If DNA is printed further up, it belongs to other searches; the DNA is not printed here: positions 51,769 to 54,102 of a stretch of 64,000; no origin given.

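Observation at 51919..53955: Catalytically dead GspE/PilB-like secretion ATPase (pseudo-ATPase) retaining N1 and zinc-finger elements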

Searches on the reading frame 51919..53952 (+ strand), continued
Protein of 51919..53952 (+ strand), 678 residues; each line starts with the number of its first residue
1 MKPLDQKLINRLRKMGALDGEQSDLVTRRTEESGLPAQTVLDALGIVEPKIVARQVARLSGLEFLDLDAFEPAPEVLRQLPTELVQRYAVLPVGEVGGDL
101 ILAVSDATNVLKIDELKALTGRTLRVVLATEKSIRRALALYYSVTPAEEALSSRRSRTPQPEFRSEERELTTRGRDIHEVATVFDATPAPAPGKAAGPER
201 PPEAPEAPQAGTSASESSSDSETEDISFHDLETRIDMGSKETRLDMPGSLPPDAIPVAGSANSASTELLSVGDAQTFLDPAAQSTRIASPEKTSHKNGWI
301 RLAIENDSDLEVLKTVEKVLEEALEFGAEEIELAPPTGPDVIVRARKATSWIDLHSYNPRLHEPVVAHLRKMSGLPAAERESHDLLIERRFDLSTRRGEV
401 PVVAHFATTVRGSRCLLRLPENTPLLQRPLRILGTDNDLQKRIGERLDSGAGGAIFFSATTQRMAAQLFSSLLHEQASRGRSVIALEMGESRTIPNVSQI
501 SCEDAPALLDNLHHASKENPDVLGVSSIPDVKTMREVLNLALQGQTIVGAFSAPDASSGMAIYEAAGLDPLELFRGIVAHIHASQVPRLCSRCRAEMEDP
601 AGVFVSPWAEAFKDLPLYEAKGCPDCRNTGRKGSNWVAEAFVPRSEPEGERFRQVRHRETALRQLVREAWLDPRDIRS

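Call 30: find_homologous_proteins(query=A2, max_evalue=1e-20)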
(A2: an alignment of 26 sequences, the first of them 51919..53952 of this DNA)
Query A2 (26 sequences) (678 aa, profile of the alignment): 23 proteins with E <= 1e-20 among 8000 candidates.
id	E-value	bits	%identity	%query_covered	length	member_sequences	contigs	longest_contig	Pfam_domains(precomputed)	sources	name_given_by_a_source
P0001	1.8e-197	676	100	100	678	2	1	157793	PF05157.21,PF00437.27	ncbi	ncbi:MAG: hypothetical protein RLY93_00305 [Sumerlaeia bacterium]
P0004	1.0e-65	241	22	50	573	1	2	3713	PF05157.21,PF00437.27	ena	-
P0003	8.1e-61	225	31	20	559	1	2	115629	PF05157.21,PF03266.22,PF00437.27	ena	-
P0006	5.5e-54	202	30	20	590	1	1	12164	PF05157.21,PF00437.27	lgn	-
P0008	9.3e-54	201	24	56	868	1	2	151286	PF05157.21,PF00437.27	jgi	-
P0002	1.5e-51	194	25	38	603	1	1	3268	PF05157.21,PF00437.27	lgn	-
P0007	6.4e-48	182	20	48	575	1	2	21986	PF05157.21,PF00437.27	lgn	-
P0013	1.4e-45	174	21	36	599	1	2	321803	PF05157.21,PF00437.27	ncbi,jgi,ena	ncbi:MAG TPA: GspE/PulE family protein [Candidatus Saccharimonadales bacterium]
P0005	5.8e-45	172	25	53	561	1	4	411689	PF05157.21,PF00437.27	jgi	jgi:type II secretory ATPase GspE/PulE/Tfp pilus assembly ATPase PilB-like protein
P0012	5.2e-44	169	30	16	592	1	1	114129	PF05157.21,PF00437.27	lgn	-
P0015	6.0e-44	169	23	22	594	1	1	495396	PF05157.21,PF00437.27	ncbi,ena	-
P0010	2.6e-43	167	27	23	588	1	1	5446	PF05157.21,PF00437.27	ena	-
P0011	5.5e-43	166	32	14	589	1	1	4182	PF05157.21,PF00437.27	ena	-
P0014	2.9e-42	163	29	16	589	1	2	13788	PF05157.21,PF00437.27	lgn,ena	-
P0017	3.1e-42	163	26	21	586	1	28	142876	PF05157.21,PF00437.27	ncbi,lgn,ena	-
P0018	3.4e-42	163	26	21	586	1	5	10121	PF05157.21,PF00437.27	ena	-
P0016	1.3e-41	161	32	14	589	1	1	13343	PF05157.21,PF00437.27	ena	-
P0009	1.1e-40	158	25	49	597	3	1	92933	PF05157.21,PF00437.27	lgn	-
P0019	2.1e-34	137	25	49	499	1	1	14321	PF05157.21,PF00437.27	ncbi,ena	ncbi:MAG: GspE/PulE family protein [Gemmatimonadota bacterium]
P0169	2.7e-34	137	24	50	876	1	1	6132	PF05157.21,PF08668.19,PF00437.27,PF01966.29,PF13191.13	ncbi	-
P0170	5.3e-29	119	22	49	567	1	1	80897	PF05157.21,PF00437.27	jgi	jgi:general secretion pathway protein E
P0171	8.6e-29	119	23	47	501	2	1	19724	PF00437.27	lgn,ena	-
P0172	1.9e-26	111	23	19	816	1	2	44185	PF05157.21,PF00437.27,PF01590.33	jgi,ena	-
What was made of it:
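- Tried and rejected: The profile search with find_homologous_proteins (call 30) returned only canonical PilB/GspE and none of the family members.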

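Call 31: list_cluster_members(proteins=[P0020, P0021, P0022, P0023, P0024, P0025, P0027, P0028, P0029, P0030])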
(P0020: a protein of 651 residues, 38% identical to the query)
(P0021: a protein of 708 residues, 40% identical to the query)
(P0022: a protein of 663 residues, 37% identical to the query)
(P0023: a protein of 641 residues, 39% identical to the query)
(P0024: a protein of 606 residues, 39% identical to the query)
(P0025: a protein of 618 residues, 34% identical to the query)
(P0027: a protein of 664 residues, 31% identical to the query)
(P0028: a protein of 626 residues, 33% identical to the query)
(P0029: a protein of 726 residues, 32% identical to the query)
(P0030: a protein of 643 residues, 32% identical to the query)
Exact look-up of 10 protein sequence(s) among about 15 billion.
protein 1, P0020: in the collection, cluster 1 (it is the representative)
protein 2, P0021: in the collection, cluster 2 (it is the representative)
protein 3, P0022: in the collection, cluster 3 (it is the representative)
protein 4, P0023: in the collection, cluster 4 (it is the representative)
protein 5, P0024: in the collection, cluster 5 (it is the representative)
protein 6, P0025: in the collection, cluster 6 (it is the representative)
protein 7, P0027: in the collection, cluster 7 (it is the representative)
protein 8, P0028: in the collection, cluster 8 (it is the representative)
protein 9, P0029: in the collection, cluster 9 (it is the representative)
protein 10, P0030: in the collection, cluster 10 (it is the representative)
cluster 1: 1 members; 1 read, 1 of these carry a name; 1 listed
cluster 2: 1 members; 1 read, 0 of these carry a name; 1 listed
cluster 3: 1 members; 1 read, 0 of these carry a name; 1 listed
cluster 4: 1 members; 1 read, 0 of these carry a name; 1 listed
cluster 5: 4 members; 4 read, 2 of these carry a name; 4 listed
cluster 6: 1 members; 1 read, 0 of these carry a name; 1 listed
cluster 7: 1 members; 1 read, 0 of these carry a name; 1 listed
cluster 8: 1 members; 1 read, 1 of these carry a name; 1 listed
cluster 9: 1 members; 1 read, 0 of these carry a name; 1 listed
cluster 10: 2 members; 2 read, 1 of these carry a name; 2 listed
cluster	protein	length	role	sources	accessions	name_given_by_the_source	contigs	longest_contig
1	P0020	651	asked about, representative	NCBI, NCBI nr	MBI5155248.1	hypothetical protein HZA57_08420 [Candidatus Poribacteria bacterium] | hypothetical protein [Candidatus Poribacteria bacterium]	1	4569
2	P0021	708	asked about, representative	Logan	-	-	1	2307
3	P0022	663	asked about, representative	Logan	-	-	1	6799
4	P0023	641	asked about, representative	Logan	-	-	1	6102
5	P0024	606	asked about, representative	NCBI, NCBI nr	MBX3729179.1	MAG: hypothetical protein KF858_08335 [Candidatus Sumerlaeia bacterium] | hypothetical protein [Candidatus Sumerlaeia bacterium]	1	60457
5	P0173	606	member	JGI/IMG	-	type II secretory ATPase GspE/PulE/Tfp pilus assembly ATPase PilB-like protein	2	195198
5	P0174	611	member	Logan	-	-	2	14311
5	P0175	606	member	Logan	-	-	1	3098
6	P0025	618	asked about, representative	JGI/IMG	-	-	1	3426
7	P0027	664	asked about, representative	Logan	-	-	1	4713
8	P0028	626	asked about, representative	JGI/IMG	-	type II secretory ATPase GspE/PulE/Tfp pilus assembly ATPase PilB-like protein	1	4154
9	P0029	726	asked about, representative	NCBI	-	-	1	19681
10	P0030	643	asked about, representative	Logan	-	-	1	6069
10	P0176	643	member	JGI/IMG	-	type II secretory ATPase GspE/PulE/Tfp pilus assembly ATPase PilB-like protein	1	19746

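Call 32: find_encoding_contigs(protein=P0022, flank=10000, max_places=4)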
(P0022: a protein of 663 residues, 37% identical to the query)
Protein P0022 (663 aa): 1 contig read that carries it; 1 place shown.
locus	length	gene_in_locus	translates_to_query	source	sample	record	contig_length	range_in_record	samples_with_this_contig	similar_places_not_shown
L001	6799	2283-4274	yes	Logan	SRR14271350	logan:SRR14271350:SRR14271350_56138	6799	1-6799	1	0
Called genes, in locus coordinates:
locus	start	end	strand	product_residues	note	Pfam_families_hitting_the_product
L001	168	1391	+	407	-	PF13439:Glyco_transf_4, PF13579:Glyco_trans_4_4, PF20706:GT4-conflict, PF00534:Glycos_transf_1, PF13692:Glyco_trans_1_4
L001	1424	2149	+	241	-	PF03291:mRNA_G-N7_MeTrfase (faint), PF08003:Methyltransf_9 (weak), PF13489:Methyltransf_23, PF13649:Methyltransf_25, PF13847:Methyltransf_31, PF08241:Methyltransf_11, PF08242:Methyltransf_12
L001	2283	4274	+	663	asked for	PF05157:MshEN, PF00437:T2SSE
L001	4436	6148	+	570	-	PF00496:SBP_bac_5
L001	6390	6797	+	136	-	?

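Call 33: find_encoding_contigs(protein=P0024, flank=10000, max_places=3)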
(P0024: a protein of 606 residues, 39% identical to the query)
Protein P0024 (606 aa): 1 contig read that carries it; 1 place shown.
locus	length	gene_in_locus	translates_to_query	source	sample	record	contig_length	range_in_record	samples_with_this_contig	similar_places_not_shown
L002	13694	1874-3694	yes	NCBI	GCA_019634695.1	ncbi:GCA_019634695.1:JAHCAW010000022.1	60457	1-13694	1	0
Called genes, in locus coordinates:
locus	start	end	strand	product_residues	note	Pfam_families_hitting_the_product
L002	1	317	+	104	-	?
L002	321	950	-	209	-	PF07963:N_methyl (weak)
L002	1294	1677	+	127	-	PF03840:SecG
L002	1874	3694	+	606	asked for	PF05157:MshEN, PF00437:T2SSE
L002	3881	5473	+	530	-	PF00389:2-Hacid_dh, PF02826:2-Hacid_dh_C, PF19304:PGDH_inter, PF01842:ACT, PF22629:ACT_AHAS_ss (weak)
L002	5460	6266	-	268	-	PF07722:Peptidase_C26, PF00117:GATase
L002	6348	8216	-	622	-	PF03606:DcuC (faint), PF03553:Na_H_antiporter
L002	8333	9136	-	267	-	PF01026:TatD_DNase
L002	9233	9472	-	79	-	PF13370:Fer4_13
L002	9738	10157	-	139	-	PF07681:DoxX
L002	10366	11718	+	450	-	PF00246:Peptidase_M14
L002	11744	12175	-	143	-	PF10604:Polyketide_cyc2 (weak), PF08327:AHSA1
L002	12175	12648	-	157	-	PF10604:Polyketide_cyc2 (weak), PF08327:AHSA1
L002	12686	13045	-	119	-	PF07237:DUF1428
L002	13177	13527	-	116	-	PF01022:HTH_5, PF12802:MarR_2 (weak), PF12840:HTH_20, PF13412:HTH_24 (weak), PF01047:MarR (weak)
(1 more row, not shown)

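Call 34: find_encoding_contigs(protein=P0029, flank=10000, max_places=3)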
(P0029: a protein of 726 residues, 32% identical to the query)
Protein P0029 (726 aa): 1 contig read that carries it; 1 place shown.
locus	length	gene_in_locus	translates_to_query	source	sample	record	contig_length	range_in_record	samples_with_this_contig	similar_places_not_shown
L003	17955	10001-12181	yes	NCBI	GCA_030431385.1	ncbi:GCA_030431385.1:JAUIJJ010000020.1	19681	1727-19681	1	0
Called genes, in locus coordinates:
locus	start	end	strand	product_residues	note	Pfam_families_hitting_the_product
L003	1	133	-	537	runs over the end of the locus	PF14238:DUF4340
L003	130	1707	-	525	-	PF09822:ABC_transp_aux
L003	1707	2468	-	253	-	PF12679:ABC2_membrane_2, PF12698:ABC2_membrane_3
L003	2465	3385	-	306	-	PF00005:ABC_tran, PF13304:AAA_21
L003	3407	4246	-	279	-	PF01048:PNP_UDP_1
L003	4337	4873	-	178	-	-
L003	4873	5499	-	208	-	PF04381:RdgC (weak)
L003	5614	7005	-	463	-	PF00206:Lyase_1, PF10415:FumaraseC_C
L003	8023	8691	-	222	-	PF22322:DUF6973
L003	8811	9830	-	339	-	-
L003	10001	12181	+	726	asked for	PF05157:MshEN, PF00437:T2SSE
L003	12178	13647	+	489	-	PF20582:UPF0758_N, PF04002:RadC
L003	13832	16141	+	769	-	PF13229:Beta_helix (weak), PF05048:NosD, PF13229:Beta_helix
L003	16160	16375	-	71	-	PF00403:HMA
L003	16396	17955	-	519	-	?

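Call 35: find_encoding_contigs(protein=P0176, flank=10000, max_places=3)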
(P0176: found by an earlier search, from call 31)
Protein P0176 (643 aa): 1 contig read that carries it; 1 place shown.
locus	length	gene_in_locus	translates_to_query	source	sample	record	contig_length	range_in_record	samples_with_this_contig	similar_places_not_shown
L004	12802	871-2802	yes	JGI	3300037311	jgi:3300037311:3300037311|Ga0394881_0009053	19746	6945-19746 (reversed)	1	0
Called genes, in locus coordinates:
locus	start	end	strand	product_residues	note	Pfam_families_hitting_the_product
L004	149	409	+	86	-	-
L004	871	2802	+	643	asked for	PF05157:MshEN, PF00437:T2SSE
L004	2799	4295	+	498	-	PF20582:UPF0758_N, PF04002:RadC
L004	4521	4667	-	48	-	-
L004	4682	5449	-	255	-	PF05117:DUF695 (weak), PF06877:RraB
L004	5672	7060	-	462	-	PF02113:Peptidase_S13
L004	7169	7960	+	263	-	PF00535:Glycos_transf_2, PF13641:Glyco_tranf_2_3 (weak)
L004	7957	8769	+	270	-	PF01555:N6_N4_Mtase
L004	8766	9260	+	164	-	-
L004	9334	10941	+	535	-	PF03109:ABC1, PF01163:RIO1 (faint)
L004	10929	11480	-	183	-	PF13302:Acetyltransf_3, PF13420:Acetyltransf_4, PF00583:Acetyltransf_1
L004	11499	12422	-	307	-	PF01969:Ni_insertion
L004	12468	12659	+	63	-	-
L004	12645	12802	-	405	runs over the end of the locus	PF02401:LYTB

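Call 41: predict_structure(alignment_id=A2)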
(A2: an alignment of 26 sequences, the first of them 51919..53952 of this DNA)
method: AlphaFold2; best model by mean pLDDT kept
length: 678 residues; sequences in the alignment: 26
mean_pLDDT: 79.2   pTM: 0.59
mean pLDDT of the five models: 79.2, 77.7, 77.5, 76.7, 76.5
residues with pLDDT >= 90: 431; 70-90: 64; 50-70: 37; < 50: 146
segments of 3 or more residues with pLDDT < 50: 155-200, 202-250, 252-301
pLDDT, mean of each block of 10 residues (from residue 1): 95 97 97 95 96 96 96 95 94 92 93 92 95 95 68 49 37 33 33 39 37 28 29 30 37 40 36 35 37 44 69 94 94 94 93 94 94 77 71 90 91 93 95 93 90 95 94 97 91 93 95 97 96 96 97 95 93 95 96 92 63 85 94 95 87 93 94 83
secondary structure, 60 per line:
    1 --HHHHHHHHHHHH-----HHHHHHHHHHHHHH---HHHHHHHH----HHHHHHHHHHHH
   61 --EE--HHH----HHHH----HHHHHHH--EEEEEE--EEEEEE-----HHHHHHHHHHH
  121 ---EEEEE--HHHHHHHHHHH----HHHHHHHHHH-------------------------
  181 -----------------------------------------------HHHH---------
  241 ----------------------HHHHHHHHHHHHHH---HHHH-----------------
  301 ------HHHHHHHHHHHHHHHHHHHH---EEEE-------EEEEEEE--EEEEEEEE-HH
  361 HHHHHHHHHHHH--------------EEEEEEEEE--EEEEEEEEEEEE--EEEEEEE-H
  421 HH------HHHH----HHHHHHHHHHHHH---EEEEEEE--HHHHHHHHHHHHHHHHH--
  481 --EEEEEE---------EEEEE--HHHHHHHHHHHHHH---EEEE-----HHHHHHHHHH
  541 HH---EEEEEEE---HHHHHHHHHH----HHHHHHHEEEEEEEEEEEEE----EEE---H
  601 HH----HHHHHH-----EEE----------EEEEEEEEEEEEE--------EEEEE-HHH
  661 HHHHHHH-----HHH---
elements in order (helices of 4 or more, strands of 3 or more residues): H3-14 H20-33 H37-44 H49-60 H74-77 H82-88 E91-96 E99-104 H110-120 E124-128 H131-141 H146-155 H228-231 H263-276 H280-283 H307-326 E330-333 E341-347 E350-357 H359-372 E387-395 E398-409 E412-418 H429-432 H437-449 E453-459 H462-478 E483-488 E498-502 H505-518 E522-525 H531-542 E546-552 H556-565 H570-576 E577-589 E594-596 H607-612 E618-620 E631-643 E652-656 H658-667
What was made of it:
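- On Pseudoenzyme (a conserved non-catalytic homologue of an enzyme family): A confident AF2 fold (call 41).
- Checked: The linker (155-301) is predicted disordered, with pLDDT below 50 (call 41).
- AF2 gives pLDDT above 90 for both modules (call 41).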

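Call 43: fold_search(model_id=the predicted structure, library=pdb)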
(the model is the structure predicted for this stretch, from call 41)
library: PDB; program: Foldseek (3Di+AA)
matches with E <= 10: 1689; with E <= 0.001: 275
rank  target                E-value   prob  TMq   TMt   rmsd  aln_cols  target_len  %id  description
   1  5tsh_E                2.6e-25  1.00  0.45  0.75   4.3       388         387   18  PilB from Geobacter metallireducens bound to AMP-PNP (released 2017-05-17)
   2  5oiu_C                5.0e-25  1.00  0.42  0.68   5.7       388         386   20  Crystal structure of PilF type IV pilus assembly ATPase from Thermus thermophilus (released 2018-08-08)
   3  5oiu_B                1.8e-24  1.00  0.44  0.73   5.7       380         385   21  Crystal structure of PilF type IV pilus assembly ATPase from Thermus thermophilus (released 2018-08-08)
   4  5zfr_C                2.3e-24  1.00  0.38  0.61   8.5       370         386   19  Crystal structure of PilB, an extension ATPase motor of Type IV pilus, from Geobacter sulfurreducens (released 2018-09-19)
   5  5tsg_B                3.8e-24  1.00  0.44  0.75   4.6       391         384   17  PilB from Geobacter metallireducens bound to ADP (released 2017-05-17)
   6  5tsh_D                4.3e-24  1.00  0.37  0.60   8.6       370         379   19  PilB from Geobacter metallireducens bound to AMP-PNP (released 2017-05-17)
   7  5zfr_A                5.1e-24  1.00  0.45  0.76   4.1       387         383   18  Crystal structure of PilB, an extension ATPase motor of Type IV pilus, from Geobacter sulfurreducens (released 2018-09-19)
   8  5tsh_F                6.0e-24  1.00  0.46  0.77   4.1       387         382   18  PilB from Geobacter metallireducens bound to AMP-PNP (released 2017-05-17)
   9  5tsh_A                6.7e-24  1.00  0.45  0.77   3.9       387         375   18  PilB from Geobacter metallireducens bound to AMP-PNP (released 2017-05-17)
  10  5tsh_C                7.1e-24  1.00  0.45  0.76   4.2       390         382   18  PilB from Geobacter metallireducens bound to AMP-PNP (released 2017-05-17)
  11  5zfr_B                1.3e-23  1.00  0.43  0.72   4.8       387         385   18  Crystal structure of PilB, an extension ATPase motor of Type IV pilus, from Geobacter sulfurreducens (released 2018-09-19)
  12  5it5_A                1.3e-23  1.00  0.43  0.72   5.7       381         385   22  Thermus thermophilus PilB core ATPase region (released 2016-10-19)
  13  4pht_B                3.9e-23  1.00  0.32  0.47  17.5       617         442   14  ATPase GspE in complex with the cytoplasmic domain of GspL from the Vibrio vulnificus type II Secretion system (released 2014-11-26)
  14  4pht_C                5.7e-23  1.00  0.32  0.47  17.3       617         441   14  ATPase GspE in complex with the cytoplasmic domain of GspL from the Vibrio vulnificus type II Secretion system (released 2014-11-26)
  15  5tsh_B                6.1e-23  1.00  0.35  0.59   8.9       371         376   19  PilB from Geobacter metallireducens bound to AMP-PNP (released 2017-05-17)
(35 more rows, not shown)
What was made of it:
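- On PilB/GspE secretion and pilus ATPase superfamily (Pfam T2SSE, PF00437): Foldseek to PilB E=2.6e-25, TM 0.75-0.77 (call 43).
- Checked: The AF2 model matches PilB 5TSH at E=2.6e-25 (calls 41, 43).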

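Call 44: list_cluster_members(proteins=[P0031, P0032, P0033, P0034, P0035, P0036, P0037, P0038, P0039, P0040])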
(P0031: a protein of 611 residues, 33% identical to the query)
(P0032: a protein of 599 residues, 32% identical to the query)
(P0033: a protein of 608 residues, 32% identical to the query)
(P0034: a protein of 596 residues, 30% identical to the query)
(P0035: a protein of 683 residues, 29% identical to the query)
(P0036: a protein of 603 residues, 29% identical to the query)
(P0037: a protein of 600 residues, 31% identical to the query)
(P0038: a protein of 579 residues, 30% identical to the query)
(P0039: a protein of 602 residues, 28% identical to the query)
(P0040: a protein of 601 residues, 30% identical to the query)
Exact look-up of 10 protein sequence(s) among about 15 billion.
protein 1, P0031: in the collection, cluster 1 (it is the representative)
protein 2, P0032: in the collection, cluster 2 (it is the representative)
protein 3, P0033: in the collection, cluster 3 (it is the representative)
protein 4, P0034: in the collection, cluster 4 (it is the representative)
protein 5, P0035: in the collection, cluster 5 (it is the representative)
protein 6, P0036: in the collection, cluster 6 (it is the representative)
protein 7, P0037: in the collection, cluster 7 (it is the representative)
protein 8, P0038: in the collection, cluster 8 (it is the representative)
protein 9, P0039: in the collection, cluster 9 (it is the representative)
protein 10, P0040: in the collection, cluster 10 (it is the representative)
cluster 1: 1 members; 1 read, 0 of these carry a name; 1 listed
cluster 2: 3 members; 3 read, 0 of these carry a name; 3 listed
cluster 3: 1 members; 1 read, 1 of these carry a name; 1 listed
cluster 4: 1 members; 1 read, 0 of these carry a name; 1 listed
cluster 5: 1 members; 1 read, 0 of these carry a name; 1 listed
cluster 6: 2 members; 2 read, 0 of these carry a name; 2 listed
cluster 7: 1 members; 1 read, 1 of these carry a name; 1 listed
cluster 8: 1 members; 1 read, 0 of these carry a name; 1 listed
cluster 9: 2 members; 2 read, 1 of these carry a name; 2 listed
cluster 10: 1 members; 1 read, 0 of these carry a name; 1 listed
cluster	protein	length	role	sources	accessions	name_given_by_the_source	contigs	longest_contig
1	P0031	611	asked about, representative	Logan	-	-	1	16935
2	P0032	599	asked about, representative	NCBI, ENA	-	-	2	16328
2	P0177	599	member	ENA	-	-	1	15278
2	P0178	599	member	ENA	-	-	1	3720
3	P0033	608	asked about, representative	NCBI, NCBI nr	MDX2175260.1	MAG: hypothetical protein SF028_02210 [Candidatus Sumerlaeia bacterium] | hypothetical protein [Candidatus Sumerlaeia bacterium]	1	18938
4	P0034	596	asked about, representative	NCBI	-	-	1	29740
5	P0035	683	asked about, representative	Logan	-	-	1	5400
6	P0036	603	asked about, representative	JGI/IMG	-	-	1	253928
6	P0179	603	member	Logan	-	-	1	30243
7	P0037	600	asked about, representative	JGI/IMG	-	type II secretory ATPase GspE/PulE/Tfp pilus assembly ATPase PilB-like protein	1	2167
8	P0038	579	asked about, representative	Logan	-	-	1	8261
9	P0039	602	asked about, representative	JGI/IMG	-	type II secretory ATPase GspE/PulE/Tfp pilus assembly ATPase PilB-like protein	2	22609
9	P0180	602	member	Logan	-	-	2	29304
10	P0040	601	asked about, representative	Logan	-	-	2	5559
